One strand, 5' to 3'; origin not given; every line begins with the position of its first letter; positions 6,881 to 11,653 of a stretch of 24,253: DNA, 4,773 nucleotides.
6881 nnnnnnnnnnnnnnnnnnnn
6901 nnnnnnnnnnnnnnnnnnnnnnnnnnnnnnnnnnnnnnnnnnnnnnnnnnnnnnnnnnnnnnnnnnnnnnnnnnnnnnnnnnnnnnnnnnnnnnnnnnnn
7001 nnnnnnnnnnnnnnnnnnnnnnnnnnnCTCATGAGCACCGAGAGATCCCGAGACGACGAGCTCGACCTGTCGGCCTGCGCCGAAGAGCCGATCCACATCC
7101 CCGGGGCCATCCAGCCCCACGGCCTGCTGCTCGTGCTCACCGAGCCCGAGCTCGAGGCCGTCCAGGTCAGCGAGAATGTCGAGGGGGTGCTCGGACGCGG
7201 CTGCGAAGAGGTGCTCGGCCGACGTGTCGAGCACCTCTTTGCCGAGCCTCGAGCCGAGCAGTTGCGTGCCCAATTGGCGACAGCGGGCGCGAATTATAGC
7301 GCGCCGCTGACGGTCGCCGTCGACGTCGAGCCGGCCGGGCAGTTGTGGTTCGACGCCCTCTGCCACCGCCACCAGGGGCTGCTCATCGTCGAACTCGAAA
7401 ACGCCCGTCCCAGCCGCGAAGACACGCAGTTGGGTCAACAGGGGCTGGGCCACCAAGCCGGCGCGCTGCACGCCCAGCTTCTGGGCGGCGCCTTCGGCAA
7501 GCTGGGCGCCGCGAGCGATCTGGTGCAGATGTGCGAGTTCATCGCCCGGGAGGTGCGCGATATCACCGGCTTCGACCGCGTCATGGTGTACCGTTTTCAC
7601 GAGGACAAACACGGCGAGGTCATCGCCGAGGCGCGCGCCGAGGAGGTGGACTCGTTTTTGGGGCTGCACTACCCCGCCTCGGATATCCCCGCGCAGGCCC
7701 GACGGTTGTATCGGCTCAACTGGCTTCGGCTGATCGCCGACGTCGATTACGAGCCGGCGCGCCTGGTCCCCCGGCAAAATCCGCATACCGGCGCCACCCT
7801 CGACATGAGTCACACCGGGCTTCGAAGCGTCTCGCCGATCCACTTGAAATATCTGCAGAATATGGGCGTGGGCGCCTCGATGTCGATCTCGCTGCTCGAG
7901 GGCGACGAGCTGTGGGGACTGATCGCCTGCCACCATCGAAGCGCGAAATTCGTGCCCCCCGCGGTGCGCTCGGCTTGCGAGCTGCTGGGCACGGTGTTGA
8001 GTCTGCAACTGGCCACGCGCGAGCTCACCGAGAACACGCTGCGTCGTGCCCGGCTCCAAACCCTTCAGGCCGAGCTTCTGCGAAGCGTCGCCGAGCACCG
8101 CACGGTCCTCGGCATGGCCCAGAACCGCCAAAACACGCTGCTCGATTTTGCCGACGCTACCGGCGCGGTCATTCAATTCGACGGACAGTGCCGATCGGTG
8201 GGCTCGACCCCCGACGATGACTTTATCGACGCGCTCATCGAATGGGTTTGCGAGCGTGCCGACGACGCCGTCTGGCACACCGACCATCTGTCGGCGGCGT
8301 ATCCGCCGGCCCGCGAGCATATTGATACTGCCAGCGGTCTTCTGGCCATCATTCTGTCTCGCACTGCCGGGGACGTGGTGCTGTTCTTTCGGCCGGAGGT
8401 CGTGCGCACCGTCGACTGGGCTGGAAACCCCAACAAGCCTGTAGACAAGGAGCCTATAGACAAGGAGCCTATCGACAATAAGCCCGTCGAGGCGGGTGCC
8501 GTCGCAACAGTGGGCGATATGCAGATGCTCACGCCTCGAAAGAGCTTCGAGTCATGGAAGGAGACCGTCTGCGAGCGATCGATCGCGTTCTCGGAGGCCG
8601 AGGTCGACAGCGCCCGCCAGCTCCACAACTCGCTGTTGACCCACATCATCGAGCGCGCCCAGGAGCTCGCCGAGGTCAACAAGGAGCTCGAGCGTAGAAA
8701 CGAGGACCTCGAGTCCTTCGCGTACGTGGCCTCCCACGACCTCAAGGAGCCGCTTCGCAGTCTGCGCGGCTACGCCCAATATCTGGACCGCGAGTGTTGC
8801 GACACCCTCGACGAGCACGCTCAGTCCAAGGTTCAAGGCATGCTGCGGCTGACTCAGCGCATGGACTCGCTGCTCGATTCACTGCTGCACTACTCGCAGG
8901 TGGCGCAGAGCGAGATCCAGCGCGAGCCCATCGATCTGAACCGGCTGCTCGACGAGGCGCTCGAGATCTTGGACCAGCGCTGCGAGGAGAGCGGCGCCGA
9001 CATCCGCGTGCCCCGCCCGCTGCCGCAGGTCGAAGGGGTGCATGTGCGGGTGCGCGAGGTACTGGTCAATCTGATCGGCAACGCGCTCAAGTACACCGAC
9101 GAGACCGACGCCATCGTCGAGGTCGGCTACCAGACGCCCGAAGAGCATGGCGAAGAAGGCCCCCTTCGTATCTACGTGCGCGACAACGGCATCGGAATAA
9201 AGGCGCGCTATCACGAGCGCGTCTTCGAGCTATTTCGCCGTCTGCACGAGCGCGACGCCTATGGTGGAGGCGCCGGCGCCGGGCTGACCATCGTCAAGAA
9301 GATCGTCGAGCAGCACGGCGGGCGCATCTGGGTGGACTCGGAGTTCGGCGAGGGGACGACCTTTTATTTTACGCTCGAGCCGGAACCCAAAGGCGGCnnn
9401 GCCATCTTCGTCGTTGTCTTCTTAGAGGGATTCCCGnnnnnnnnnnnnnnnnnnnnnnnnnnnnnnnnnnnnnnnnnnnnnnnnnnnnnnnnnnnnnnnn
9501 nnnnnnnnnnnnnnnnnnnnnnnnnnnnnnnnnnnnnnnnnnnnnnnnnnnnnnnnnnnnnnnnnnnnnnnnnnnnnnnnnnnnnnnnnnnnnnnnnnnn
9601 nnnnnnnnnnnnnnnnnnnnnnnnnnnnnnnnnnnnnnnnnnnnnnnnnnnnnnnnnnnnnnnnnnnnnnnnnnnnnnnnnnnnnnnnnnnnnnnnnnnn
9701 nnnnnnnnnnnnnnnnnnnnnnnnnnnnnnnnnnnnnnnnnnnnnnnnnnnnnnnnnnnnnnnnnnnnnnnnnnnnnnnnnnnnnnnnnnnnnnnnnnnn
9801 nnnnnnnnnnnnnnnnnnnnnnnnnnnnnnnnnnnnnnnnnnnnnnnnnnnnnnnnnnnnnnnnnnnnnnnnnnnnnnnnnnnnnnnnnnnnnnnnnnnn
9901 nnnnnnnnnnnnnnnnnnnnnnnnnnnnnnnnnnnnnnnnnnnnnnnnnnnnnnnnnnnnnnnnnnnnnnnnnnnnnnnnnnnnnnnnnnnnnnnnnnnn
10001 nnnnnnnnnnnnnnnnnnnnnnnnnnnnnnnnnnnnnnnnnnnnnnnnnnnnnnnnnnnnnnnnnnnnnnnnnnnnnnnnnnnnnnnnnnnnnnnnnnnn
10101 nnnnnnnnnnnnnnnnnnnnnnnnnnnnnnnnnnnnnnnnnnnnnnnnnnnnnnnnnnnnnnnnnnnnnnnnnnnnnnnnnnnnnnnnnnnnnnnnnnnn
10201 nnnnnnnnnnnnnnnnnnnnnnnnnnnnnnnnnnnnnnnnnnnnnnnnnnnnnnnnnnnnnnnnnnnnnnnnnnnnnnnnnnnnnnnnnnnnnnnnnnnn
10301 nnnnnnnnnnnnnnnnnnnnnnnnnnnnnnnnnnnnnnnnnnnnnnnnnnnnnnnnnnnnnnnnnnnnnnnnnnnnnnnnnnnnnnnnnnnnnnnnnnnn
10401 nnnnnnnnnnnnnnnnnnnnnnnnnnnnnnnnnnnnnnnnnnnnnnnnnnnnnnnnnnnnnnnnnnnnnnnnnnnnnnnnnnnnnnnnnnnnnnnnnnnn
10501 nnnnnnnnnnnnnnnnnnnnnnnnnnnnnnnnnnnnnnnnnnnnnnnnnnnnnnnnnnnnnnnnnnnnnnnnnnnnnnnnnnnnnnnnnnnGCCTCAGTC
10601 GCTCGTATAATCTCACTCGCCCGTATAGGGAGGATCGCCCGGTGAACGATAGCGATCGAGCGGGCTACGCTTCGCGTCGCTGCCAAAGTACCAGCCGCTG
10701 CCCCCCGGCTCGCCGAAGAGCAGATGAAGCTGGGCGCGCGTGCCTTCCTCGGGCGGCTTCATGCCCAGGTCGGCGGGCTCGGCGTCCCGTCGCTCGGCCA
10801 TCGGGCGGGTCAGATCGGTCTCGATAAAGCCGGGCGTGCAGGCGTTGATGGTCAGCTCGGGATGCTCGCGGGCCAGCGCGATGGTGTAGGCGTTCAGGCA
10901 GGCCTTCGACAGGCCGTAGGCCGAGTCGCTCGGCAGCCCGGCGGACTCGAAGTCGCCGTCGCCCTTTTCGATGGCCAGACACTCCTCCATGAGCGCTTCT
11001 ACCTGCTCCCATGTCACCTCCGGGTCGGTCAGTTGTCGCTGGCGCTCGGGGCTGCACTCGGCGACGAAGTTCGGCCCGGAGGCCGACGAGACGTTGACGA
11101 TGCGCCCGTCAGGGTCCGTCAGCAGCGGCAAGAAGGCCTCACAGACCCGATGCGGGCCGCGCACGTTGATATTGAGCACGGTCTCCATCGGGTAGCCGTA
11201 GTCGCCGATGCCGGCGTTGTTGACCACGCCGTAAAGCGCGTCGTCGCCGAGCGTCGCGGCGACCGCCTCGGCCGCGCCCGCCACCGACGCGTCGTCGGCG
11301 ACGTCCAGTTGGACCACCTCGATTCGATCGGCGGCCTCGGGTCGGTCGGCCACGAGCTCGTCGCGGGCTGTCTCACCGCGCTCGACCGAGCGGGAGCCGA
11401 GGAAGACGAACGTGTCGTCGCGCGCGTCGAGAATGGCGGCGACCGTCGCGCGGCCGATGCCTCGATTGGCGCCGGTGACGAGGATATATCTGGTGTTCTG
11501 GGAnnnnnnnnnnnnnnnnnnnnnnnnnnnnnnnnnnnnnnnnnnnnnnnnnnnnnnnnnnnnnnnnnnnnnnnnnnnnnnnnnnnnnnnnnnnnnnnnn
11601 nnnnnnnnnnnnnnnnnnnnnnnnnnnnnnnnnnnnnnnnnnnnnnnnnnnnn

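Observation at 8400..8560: Low-complexity tandem-repeat insertion (KPVD-KEPID-KEPID-NKPVE) inside the PHY-domain tongue of the bacteriophytochrome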

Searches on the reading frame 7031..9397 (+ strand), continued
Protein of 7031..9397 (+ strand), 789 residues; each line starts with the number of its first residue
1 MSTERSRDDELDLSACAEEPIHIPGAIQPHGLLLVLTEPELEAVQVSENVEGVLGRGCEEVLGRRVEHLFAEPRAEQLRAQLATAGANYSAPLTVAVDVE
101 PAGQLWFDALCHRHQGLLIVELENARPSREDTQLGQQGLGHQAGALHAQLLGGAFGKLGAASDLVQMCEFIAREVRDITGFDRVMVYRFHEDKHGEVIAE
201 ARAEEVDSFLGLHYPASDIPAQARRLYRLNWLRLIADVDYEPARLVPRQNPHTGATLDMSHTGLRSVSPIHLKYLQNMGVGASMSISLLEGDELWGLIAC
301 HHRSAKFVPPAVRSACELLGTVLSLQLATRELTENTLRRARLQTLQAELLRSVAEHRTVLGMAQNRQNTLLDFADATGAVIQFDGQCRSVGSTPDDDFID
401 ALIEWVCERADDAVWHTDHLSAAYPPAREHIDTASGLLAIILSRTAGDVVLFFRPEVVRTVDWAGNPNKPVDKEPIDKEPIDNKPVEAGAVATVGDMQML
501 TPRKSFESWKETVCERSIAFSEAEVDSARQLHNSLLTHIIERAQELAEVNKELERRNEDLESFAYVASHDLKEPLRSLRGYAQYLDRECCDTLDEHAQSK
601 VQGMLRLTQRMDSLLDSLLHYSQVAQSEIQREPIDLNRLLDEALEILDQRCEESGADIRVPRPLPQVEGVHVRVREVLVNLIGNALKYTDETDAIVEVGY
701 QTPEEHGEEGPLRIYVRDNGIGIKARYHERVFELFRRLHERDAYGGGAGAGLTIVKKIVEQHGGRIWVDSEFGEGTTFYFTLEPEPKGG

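Call 59: find_encoding_contigs(protein=P0087, flank=2500, max_places=3)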
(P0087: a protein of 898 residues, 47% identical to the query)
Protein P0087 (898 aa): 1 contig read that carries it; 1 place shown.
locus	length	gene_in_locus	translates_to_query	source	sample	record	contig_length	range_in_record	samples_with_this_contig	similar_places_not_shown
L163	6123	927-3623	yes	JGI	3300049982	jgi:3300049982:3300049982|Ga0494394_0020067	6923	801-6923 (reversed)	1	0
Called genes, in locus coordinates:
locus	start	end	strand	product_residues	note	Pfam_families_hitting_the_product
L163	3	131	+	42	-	?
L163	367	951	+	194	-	PF01126:Heme_oxygenase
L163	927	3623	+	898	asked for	PF08446:PAS_2, PF01590:GAF, PF00360:PHY, PF00512:HisKA, PF02518:HATPase_c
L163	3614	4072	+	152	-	PF00072:Response_reg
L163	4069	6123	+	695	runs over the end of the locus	PF00072:Response_reg, PF00512:HisKA, PF02518:HATPase_c, PF00072:Response_reg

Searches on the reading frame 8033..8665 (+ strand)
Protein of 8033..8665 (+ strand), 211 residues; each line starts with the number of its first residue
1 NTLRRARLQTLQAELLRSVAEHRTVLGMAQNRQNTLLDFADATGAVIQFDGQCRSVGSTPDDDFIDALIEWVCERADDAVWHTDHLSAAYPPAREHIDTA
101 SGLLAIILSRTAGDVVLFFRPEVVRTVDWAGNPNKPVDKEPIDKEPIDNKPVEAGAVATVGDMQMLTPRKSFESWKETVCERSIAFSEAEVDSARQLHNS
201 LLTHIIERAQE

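Call 46: search_protein_representatives(protein=window:8033-8665:+)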
Query: 211 residues. Proteins with E-value up to 0.001 (for the whole library): 2813; up to 1e-10: 1382; up to 1e-30: 2. The best 150 are listed.
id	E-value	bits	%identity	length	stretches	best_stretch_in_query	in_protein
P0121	2.5e-32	128.5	46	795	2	11-137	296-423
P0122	7.1e-32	127.1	44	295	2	9-138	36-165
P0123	6.9e-30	120.6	41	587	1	5-211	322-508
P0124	2.1e-29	119.0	39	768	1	5-210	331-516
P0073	2.8e-29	118.6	41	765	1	6-210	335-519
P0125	3.5e-29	118.3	43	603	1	5-210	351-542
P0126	3.7e-29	118.2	38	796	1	7-211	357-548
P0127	8.5e-29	117.0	47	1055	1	27-203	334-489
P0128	2.1e-28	115.7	45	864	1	19-209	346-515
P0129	3.5e-28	115.0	40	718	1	4-206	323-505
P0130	4.4e-28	114.7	44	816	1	8-203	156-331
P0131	5.4e-28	114.4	41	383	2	5-138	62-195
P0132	5.9e-28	114.3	41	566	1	5-211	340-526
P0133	7.0e-28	114.0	45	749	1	9-211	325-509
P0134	8.3e-28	113.8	38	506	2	7-138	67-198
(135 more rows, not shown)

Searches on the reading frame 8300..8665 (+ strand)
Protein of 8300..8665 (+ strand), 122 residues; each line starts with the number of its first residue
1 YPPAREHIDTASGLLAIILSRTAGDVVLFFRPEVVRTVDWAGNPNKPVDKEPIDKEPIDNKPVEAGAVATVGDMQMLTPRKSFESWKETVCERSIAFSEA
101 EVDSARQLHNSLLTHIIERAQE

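Call 54: search_solved_structures(query=window:8300-8665:+, show_alignments=5, max_evalue=0.00001)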
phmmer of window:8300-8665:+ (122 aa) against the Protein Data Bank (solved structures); distinct sequences matched with E-value up to 0.00001: 27.
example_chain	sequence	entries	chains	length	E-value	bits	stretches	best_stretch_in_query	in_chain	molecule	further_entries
9jry_A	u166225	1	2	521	1.1e-18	70.8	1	1-120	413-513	FiDCB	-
9ys3_A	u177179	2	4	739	1.8e-16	63.7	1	1-52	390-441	Bacteriophytochrome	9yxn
8uph_A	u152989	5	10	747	1.9e-16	63.6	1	1-52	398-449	Bacteriophytochrome (Light-regulated signal transduction histidine kinase)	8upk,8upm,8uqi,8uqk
6bap_A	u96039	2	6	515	1.9e-16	63.6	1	1-49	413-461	Photoreceptor-histidine kinase BphP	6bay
6bao_A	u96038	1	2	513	4.8e-16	62.3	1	1-120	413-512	Photoreceptor-histidine kinase BphP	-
6ptq_A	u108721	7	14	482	3.1e-15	59.7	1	1-52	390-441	Photoreceptor-histidine kinase BphP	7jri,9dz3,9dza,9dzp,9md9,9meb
7jr5_A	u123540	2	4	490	3.1e-15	59.7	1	1-52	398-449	Photoreceptor-histidine kinase BphP | histidine kinase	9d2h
6pu2_A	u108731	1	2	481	4.5e-15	59.2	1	1-106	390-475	Photoreceptor-histidine kinase BphP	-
6ptx_A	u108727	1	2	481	4.5e-15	59.2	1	1-106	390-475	Photoreceptor-histidine kinase BphP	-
5i5l_A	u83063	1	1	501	3e-14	56.5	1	1-49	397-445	Bacteriophytochrome protein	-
6r26_A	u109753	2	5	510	3.2e-14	56.4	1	1-49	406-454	Bacteriophytochrome protein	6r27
5hsq_A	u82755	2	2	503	3.9e-14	56.1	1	1-49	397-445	Bacteriophytochrome protein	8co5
6g1z_A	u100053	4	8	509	1.5e-13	54.2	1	2-106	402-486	Bacteriophytochrome protein | histidine kinase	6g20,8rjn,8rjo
8rjm_A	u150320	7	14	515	1.5e-13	54.2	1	2-106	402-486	histidine kinase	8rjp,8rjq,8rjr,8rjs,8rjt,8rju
9g8d_A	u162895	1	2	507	1.7e-13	54.1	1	2-53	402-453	histidine kinase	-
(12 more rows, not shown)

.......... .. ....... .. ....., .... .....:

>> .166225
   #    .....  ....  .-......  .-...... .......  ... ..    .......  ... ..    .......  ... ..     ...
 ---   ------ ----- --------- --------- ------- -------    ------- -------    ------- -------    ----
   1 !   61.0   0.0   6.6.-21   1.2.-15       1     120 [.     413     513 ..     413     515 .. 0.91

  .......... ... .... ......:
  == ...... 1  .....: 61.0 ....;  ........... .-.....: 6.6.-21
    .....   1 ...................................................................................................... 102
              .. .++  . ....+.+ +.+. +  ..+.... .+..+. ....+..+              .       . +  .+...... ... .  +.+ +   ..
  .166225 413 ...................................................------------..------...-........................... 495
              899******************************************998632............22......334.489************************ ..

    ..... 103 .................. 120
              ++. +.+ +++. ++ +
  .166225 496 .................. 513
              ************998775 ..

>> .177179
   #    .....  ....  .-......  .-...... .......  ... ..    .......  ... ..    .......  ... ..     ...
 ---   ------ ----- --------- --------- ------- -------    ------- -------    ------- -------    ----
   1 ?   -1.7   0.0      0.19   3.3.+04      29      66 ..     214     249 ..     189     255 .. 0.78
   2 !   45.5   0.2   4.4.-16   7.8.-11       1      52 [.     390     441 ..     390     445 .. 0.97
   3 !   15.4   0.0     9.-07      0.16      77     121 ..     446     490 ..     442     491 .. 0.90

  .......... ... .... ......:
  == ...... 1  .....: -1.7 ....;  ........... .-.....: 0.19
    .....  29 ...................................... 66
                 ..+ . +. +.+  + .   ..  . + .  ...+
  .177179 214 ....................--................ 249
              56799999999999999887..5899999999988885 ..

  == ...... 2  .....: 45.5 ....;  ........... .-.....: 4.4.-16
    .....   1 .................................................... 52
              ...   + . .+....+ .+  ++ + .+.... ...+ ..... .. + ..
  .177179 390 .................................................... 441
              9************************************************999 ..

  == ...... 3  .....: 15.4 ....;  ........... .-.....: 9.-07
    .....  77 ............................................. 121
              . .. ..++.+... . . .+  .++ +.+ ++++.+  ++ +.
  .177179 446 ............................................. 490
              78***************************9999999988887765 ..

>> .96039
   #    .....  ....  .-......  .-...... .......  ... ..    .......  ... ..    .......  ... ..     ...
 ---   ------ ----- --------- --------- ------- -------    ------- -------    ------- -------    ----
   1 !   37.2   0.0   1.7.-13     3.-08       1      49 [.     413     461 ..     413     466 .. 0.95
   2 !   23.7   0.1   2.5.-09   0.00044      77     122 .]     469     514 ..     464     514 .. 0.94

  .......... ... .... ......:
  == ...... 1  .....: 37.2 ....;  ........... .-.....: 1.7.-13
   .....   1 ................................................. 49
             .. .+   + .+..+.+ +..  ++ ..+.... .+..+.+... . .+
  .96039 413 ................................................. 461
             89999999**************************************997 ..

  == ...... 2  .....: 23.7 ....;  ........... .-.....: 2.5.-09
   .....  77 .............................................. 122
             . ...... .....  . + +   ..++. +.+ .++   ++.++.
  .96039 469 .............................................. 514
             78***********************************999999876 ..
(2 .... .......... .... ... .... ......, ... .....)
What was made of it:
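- Solved structures align with a 19-20-residue gap exactly here (call 54).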

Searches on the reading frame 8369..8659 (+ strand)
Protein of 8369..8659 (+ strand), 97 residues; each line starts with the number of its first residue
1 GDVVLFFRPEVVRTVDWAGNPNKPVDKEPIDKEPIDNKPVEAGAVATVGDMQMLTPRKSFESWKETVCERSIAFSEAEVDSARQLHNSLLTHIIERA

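Call 18: find_homologous_proteins(query=window:8369-8659:+, max_evalue=0.001)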
Query seq(97 aa): 5 candidates shared short words with the query, none scored E <= 0.001.
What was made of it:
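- No homologue shares the motif; a tongue-only search found nothing (call 18).
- Tried and rejected: A protein search with the tongue segment alone (97 aa) found only 5 word-sharing candidates and no significant hit (call 18).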

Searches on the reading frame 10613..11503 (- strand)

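Call 33: search_protein_families(library=pfam, proteins=[window:10613-11503:-], max_evalue=0.00001)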
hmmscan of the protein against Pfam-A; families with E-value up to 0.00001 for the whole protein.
window:10613-11503:- (296 aa): 4 families
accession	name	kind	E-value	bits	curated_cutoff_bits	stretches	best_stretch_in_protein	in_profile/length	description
PF00106.31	adh_short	-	5.4e-27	95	26.6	1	6-146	2-142/195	short chain dehydrogenase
PF13561.12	adh_short_C2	-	5e-19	69.2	27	1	11-144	1-134/236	Enoyl-(Acyl carrier protein) reductase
PF01370.27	Epimerase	-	3.4e-08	33.6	20.9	1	7-142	1-117/240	NAD dependent epimerase/dehydratase family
PF08659.16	KR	-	2e-07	31.5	22.6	1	7-101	3-93/180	KR domain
